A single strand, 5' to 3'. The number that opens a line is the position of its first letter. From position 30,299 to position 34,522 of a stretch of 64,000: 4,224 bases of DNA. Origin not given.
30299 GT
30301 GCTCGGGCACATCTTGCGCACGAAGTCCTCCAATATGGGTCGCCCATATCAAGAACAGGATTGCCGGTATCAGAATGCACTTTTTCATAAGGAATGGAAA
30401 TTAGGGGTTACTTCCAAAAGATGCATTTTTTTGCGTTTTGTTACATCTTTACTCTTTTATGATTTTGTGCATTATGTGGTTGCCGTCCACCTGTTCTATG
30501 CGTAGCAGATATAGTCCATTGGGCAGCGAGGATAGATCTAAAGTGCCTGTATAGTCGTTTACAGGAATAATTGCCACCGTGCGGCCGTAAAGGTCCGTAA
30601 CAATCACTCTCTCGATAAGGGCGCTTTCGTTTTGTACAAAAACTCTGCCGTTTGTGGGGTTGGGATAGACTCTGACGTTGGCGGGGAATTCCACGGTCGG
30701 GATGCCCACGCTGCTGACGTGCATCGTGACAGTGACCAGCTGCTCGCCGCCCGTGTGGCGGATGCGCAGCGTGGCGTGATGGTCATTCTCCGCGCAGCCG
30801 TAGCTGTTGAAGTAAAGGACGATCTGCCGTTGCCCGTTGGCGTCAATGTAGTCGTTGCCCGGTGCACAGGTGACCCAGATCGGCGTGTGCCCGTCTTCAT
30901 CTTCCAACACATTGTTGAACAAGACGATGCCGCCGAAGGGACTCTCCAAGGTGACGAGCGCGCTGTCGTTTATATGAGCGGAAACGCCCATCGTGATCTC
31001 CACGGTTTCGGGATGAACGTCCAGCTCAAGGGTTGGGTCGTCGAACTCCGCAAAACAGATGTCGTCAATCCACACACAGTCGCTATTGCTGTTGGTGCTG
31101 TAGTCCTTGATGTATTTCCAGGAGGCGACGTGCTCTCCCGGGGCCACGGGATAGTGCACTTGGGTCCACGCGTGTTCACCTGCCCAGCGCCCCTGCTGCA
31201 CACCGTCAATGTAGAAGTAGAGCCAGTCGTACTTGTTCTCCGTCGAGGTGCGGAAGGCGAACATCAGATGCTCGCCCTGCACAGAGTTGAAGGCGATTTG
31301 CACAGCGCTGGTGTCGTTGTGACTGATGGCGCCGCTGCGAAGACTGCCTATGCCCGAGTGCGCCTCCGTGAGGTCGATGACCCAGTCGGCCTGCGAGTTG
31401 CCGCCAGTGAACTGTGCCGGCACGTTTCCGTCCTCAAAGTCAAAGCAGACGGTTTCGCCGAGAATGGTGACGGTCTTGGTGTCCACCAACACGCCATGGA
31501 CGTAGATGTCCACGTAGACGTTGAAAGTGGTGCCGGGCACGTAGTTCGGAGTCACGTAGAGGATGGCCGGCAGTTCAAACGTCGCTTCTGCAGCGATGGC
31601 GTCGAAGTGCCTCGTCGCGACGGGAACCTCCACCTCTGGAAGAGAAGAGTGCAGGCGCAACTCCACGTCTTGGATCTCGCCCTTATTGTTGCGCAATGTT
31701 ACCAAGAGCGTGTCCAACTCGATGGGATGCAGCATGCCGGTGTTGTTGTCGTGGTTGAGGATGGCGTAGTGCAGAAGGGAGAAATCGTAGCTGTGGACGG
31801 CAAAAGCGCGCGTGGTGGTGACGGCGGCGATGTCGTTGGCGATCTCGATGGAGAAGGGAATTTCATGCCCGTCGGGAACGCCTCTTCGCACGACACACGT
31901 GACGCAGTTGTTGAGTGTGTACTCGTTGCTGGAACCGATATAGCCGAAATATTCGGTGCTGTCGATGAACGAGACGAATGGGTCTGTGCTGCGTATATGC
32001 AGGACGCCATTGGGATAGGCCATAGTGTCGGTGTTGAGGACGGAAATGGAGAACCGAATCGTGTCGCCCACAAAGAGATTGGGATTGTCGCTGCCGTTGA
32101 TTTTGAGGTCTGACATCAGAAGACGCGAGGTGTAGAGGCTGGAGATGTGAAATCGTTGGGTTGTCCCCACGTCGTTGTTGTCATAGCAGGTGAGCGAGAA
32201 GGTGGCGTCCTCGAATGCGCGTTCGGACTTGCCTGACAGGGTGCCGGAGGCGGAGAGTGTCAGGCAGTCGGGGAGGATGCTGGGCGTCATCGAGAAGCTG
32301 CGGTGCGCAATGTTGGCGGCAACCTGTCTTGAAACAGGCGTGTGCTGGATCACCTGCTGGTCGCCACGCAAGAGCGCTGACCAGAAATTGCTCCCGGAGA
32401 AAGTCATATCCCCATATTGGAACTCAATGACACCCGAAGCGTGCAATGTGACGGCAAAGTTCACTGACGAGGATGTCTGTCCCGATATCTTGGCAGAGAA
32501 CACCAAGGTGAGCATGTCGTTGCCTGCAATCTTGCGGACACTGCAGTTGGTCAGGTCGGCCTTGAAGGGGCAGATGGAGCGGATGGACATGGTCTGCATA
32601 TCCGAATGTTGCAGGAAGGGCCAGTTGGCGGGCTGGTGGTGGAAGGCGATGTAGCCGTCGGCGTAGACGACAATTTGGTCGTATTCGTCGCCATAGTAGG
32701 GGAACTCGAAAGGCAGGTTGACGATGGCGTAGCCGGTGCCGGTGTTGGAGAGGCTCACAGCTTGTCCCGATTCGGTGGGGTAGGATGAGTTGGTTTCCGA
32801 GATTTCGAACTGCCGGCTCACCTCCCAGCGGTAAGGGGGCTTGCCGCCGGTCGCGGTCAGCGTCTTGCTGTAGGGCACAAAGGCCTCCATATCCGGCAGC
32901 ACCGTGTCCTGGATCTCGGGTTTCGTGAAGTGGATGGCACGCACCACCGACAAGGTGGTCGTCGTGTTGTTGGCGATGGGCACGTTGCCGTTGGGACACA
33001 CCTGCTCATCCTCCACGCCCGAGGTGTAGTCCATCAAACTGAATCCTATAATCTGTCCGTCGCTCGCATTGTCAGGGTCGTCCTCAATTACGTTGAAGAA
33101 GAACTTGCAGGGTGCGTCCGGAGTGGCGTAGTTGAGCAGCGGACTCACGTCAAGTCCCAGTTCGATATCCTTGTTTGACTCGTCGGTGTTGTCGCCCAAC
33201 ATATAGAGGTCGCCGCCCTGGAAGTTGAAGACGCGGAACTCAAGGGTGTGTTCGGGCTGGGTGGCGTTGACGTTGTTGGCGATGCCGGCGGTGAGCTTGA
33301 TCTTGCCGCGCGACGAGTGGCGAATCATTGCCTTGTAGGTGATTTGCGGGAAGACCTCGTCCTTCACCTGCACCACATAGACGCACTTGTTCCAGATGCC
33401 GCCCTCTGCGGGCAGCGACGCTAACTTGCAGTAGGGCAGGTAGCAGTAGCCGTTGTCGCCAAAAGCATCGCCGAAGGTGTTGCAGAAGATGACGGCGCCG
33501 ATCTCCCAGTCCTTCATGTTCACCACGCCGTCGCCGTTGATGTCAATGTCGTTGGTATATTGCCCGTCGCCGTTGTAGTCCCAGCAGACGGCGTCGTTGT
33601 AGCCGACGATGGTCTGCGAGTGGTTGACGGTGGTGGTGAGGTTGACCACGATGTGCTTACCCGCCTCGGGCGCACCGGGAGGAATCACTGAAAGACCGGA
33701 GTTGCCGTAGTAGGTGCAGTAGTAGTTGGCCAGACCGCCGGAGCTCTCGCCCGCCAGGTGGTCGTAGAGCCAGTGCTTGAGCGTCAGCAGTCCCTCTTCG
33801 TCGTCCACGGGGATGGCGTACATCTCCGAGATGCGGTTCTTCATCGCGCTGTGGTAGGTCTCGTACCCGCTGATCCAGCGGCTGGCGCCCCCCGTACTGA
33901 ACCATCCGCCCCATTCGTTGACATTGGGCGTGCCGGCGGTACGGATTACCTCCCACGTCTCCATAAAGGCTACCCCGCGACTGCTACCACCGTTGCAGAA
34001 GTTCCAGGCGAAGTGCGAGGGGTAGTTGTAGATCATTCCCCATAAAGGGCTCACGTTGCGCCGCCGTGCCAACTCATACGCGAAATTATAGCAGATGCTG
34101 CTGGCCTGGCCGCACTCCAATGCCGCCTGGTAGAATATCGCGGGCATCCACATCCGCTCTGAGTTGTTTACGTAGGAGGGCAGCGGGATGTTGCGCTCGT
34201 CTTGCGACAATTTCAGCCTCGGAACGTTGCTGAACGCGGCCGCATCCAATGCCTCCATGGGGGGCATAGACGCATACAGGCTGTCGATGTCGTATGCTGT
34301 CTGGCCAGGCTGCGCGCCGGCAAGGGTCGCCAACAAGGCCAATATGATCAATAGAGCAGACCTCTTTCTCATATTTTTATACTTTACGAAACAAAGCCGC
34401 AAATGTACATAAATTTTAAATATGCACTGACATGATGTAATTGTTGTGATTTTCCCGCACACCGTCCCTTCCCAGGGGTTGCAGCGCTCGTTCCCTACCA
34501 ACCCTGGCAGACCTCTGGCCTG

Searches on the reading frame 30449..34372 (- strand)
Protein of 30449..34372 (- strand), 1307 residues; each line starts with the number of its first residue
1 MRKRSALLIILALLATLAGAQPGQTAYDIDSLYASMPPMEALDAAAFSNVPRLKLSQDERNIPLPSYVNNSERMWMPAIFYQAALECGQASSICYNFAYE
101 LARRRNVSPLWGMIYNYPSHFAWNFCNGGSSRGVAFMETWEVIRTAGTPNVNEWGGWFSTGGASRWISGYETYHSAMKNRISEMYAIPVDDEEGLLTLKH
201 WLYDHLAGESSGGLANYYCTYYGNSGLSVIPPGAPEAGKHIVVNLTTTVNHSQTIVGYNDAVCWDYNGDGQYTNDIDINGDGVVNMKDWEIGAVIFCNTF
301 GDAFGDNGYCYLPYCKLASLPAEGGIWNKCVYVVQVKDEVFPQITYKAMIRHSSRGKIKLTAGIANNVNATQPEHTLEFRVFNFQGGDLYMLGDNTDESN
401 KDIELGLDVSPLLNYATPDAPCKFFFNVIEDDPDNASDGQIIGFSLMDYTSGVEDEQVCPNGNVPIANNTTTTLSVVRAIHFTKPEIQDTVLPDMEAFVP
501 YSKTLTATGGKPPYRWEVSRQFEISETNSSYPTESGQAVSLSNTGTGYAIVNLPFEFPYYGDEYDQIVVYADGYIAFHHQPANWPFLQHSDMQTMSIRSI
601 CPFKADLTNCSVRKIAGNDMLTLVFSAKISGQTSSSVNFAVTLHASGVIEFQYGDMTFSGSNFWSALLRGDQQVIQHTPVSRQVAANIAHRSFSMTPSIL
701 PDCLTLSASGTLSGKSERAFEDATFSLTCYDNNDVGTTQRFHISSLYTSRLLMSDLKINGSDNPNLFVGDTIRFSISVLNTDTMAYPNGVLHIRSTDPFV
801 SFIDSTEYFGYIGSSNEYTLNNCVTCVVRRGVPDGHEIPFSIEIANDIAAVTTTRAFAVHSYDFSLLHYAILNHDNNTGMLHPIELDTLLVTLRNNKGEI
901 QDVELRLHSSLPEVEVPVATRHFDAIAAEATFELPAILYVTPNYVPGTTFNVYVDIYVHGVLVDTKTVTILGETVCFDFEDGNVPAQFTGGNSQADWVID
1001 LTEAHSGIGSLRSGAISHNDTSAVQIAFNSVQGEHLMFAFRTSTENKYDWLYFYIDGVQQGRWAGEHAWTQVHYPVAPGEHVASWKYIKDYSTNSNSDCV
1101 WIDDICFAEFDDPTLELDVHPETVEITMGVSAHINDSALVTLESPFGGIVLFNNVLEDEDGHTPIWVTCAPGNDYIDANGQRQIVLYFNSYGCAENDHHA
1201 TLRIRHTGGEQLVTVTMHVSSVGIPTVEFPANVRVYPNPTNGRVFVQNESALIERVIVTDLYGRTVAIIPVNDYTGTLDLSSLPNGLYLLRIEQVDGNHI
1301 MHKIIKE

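Call 10: search_protein_families(library=pfam, proteins=[window:30449-34372:-])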
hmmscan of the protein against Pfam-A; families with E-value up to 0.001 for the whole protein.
window:30449-34372:- (1307 aa): 1 family
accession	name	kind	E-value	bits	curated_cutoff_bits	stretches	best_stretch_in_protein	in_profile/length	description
PF18962.6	Por_Secre_tail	-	1e-10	42.2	27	1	1235-1305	1-74/75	Secretion system C-terminal sorting domain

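Call 78: find_encoding_contigs(protein=window:30449-34372:-, flank=3000, max_places=6)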
Protein window:30449-34372:- (1307 aa): no gene with exactly this product is on record in the collection.
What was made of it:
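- Tried and rejected: An exact look-up of the neighbouring protein found nothing (call 78).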

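Call 79: find_homologous_proteins(query=window:30449-34372:-, max_evalue=1e-30)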
Query window:30449-34372:- (1307 aa): 674 proteins with E <= 1e-30 among 8000 candidates; the best 120 are listed.
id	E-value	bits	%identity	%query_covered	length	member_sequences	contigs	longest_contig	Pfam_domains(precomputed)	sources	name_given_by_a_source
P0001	0.0e+0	2791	91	100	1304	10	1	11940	PF18962.8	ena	-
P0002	0.0e+0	2428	78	100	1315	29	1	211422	PF18962.8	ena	-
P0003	0.0e+0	2412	77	100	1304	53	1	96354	PF18962.8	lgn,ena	-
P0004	0.0e+0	2346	77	98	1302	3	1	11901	PF18962.8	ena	-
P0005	0.0e+0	2319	75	100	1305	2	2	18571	PF18962.8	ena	-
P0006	0.0e+0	1743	59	98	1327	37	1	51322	PF18962.8,PF05345.19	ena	-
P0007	0.0e+0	1739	58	97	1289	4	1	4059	PF18962.8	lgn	-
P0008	0.0e+0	1733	57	100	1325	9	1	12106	PF18962.8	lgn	-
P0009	0.0e+0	1711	55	100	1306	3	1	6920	PF18962.8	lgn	-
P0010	0.0e+0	1710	57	100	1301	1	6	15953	PF18962.8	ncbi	-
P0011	0.0e+0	1700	58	98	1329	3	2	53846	PF18962.8,PF05345.19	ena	-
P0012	0.0e+0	1687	55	100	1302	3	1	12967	PF18962.8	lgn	-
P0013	0.0e+0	1684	55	97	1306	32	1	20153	PF18962.8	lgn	-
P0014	0.0e+0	1661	58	98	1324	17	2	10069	PF18962.8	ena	-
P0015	0.0e+0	1613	54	100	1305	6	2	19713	PF18962.8,PF23032.2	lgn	-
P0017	0.0e+0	1582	53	100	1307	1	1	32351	PF18962.8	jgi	-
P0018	0.0e+0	1581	53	100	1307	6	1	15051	PF18962.8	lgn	-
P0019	0.0e+0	1570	53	100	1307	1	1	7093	PF18962.8,PF23032.2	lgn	-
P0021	0.0e+0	1550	52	100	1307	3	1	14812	PF18962.8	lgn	-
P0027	0.0e+0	1471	50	100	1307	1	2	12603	PF18962.8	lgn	-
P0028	0.0e+0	1470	50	100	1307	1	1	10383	PF18962.8,PF23032.2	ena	-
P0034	0.0e+0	1163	43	100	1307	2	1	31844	PF18962.8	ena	-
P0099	8.2e-214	731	34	100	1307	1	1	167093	PF18962.8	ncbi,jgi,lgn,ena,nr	ncbi:MAG: T9SS type A sorting domain-containing protein [Lentimicrobiaceae bacterium]|nr:T9SS type A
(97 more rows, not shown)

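Call 80: find_encoding_contigs(protein=P0001, flank=10000, max_places=3)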
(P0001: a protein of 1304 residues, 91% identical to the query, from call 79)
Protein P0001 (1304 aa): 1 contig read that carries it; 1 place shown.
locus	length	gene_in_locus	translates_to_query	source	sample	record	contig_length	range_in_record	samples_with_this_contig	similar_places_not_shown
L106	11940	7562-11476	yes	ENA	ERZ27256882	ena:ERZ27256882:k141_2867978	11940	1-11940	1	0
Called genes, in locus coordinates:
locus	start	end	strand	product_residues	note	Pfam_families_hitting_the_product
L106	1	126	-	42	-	?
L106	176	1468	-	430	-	PF00069:Pkinase, PF07714:PK_Tyr_Ser-Thr, PF00498:FHA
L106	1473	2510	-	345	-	PF13240:Zn_Ribbon_1 (weak)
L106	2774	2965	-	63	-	-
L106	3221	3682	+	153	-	PF00583:Acetyltransf_1, PF13673:Acetyltransf_10, PF13480:Acetyltransf_6 (weak), PF13508:Acetyltransf_7, PF14542:Acetyltransf_CG (weak)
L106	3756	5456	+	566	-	PF13205:Big_5, PF09912:DUF2141 (faint)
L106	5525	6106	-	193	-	PF02622:DUF179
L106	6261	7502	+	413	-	PF01554:MatE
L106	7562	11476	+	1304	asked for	PF18962:Por_Secre_tail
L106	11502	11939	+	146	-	?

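Call 81: find_encoding_contigs(protein=P0002, flank=10000, max_places=3)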
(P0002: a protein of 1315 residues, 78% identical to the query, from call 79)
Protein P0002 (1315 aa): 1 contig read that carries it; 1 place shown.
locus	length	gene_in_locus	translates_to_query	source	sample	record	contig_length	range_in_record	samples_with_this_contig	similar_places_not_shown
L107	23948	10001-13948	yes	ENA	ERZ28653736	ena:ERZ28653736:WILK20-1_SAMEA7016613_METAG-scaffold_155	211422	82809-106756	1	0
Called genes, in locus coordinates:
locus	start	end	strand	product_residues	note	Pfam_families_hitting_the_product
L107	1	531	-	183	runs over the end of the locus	PF01558:POR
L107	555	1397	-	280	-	PF02775:TPP_enzyme_C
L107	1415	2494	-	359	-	PF01855:POR_N, PF02780:Transketolase_C, PF17147:PFOR_II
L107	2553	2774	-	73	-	PF25160:LdpA_Fe-S-bd (faint), PF12797:Fer4_2 (weak), PF00037:Fer4 (weak), PF13237:Fer4_10 (weak), PF14697:Fer4_21, PF12837:Fer4_6 (faint), PF12838:Fer4_7, PF13187:Fer4_9 (weak), +2 more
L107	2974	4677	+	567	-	PF03571:Peptidase_M49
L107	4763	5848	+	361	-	PF02463:SMC_N, PF13175:AAA_15, PF13476:AAA_23, PF13555:AAA_29 (weak), PF13304:AAA_21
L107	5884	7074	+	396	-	PF13177:DNA_pol3_delta2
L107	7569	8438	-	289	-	PF01745:IPT, PF01715:IPPT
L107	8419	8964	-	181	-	PF07929:PRiA4_ORF3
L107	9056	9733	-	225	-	PF20772:TACO1_YebC_N, PF01709:Transcrip_reg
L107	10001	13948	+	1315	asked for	PF18962:Por_Secre_tail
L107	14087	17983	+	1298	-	PF18962:Por_Secre_tail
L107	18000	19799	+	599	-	PF18962:Por_Secre_tail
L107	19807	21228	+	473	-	PF03062:MBOAT, PF13813:MBOAT_2 (weak)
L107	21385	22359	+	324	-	PF16822:ALGX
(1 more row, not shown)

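Call 82: find_encoding_contigs(protein=P0003, flank=10000, max_places=3)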
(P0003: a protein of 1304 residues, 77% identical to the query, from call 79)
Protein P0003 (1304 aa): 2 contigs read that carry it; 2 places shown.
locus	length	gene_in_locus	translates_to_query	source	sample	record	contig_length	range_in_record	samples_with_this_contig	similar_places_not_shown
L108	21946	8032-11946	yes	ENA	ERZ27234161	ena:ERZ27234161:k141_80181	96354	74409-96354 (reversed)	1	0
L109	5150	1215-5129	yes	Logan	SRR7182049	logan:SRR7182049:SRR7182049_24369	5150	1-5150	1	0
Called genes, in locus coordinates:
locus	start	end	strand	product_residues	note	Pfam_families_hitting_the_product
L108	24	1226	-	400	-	PF02350:Epimerase_2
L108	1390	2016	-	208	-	-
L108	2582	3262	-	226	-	PF19567:CpsB_CapC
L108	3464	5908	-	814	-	PF13807:GNVR, PF13614:AAA_31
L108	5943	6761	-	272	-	PF02563:Poly_export, PF10531:SLBB (weak), PF22461:SLBB_2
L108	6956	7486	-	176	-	PF02357:NusG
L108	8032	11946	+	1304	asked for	PF18962:Por_Secre_tail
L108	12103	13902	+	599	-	PF18962:Por_Secre_tail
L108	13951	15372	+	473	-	PF03062:MBOAT, PF13813:MBOAT_2 (faint)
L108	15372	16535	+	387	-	-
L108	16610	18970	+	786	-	PF13620:CarboxypepD_reg, PF13715:CarbopepD_reg_2, PF07715:Plug, PF25183:OMP_b-brl_4 (faint), PF00593:TonB_dep_Rec_b-barrel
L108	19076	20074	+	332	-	PF14054:DUF4249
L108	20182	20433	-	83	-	-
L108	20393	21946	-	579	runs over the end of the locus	PF00082:Peptidase_S8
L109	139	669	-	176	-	PF02357:NusG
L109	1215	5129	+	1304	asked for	PF18962:Por_Secre_tail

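Call 86: find_encoding_contigs(protein=P0004, flank=10000, max_places=3)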
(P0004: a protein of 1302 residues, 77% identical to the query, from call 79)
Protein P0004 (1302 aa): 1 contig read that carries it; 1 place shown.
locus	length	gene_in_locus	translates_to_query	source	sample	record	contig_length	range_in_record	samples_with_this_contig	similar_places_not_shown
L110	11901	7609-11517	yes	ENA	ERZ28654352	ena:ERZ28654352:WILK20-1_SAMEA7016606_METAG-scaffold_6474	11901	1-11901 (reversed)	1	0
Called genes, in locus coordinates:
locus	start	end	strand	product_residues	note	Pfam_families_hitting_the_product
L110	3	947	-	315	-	?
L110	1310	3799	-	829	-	-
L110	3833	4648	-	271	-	PF02563:Poly_export, PF10531:SLBB (weak), PF22461:SLBB_2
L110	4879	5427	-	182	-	PF02357:NusG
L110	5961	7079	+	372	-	PF14516:AAA_35 (faint), PF01637:ATPase_2, PF13191:AAA_16 (weak), PF13173:AAA_14 (faint), PF13401:AAA_22 (faint)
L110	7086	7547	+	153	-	PF22311:DUF6970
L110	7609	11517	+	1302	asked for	PF18962:Por_Secre_tail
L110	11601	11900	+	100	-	?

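Call 87: find_encoding_contigs(protein=P0005, flank=10000, max_places=3)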
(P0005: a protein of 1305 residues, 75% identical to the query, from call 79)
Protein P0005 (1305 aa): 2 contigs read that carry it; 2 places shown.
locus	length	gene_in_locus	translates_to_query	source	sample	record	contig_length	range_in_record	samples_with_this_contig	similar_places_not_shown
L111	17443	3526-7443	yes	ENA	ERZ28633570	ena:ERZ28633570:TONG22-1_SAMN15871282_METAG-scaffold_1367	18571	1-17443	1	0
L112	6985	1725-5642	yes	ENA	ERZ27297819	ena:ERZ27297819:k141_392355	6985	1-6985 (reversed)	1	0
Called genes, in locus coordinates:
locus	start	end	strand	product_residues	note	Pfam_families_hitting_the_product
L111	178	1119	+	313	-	PF00890:FAD_binding_2 (faint), PF01134:GIDA (faint), PF01266:DAO (faint), PF03486:HI0933_like (faint), PF07992:Pyr_redox_2, PF13738:Pyr_redox_3, PF00070:Pyr_redox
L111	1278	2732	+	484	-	PF19295:SufBD_N, PF01458:SUFBD_core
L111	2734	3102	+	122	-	PF01687:Flavokinase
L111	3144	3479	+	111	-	PF22311:DUF6970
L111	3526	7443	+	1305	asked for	PF18962:Por_Secre_tail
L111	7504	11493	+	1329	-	PF05345:He_PIG (faint), PF18962:Por_Secre_tail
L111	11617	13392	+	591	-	PF18962:Por_Secre_tail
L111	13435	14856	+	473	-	PF03062:MBOAT, PF13813:MBOAT_2 (weak)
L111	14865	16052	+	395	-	PF16822:ALGX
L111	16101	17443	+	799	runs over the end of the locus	PF13620:CarboxypepD_reg, PF13715:CarbopepD_reg_2, PF07715:Plug, PF00593:TonB_dep_Rec_b-barrel, PF25183:OMP_b-brl_4 (faint)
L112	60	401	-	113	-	-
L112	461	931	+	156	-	PF01458:SUFBD_core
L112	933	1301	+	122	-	PF01687:Flavokinase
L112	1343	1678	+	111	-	PF22311:DUF6970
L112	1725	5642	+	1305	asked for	PF18962:Por_Secre_tail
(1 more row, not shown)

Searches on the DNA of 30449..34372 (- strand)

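Call 85: search_with_rna_model(model_id=R2, sources=[L106, L107, L108, L109], max_evalue=1)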
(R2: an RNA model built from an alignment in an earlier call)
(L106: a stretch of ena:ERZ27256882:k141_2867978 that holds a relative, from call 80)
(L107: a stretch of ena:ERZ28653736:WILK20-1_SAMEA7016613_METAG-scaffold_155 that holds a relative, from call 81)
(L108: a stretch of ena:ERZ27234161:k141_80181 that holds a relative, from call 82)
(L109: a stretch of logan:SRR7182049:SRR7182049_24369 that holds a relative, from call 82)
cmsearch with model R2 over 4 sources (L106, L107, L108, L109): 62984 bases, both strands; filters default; matches with E-value up to 1: 1.
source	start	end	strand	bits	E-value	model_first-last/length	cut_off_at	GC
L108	2152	2304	-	66.2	5e-17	1-143/143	no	0.65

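Call 89: search_with_rna_model(model_id=R2, sources=[L110, L111, L112], max_evalue=1)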
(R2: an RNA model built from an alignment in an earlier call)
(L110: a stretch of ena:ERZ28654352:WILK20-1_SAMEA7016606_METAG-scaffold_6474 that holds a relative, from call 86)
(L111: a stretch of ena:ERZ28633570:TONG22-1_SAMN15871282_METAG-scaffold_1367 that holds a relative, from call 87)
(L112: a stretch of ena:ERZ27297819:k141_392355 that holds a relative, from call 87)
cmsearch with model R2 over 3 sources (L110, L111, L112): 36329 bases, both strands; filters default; matches with E-value up to 1: 0.
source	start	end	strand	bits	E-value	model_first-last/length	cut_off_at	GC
